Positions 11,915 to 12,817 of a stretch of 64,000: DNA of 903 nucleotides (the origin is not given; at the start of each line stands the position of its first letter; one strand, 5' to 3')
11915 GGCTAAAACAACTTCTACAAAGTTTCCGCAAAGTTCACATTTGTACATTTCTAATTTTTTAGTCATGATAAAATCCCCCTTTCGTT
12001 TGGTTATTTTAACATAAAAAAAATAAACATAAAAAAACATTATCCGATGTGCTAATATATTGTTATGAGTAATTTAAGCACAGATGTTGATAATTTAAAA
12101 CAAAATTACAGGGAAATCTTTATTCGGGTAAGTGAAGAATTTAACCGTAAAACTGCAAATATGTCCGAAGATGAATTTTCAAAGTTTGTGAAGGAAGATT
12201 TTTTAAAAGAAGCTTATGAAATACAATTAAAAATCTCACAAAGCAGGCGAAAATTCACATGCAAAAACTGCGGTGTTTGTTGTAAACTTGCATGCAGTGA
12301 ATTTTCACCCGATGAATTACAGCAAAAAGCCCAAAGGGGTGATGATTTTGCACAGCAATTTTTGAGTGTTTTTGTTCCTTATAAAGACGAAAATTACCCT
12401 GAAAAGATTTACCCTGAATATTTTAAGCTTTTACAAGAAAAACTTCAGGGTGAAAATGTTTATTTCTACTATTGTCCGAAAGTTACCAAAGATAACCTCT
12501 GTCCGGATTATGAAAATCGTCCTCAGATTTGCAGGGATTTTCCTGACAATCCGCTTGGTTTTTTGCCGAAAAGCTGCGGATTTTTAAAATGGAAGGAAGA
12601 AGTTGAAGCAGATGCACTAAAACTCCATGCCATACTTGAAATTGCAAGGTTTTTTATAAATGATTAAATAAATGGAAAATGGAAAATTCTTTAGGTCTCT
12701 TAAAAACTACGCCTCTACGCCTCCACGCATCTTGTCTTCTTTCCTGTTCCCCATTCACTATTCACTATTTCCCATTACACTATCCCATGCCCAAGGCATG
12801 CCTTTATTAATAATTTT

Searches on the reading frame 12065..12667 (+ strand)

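Call 5: search_protein_families(library=pfam, proteins=[window:12065-12667:+], max_evalue=0.01)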
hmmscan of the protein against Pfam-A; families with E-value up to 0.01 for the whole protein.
window:12065-12667:+ (200 aa): 1 family
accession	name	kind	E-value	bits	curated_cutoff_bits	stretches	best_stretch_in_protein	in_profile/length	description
PF03692.20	CxxCxxCC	-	4.5e-06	27.7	23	1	66-171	2-84/85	Putative zinc- or iron-chelating domain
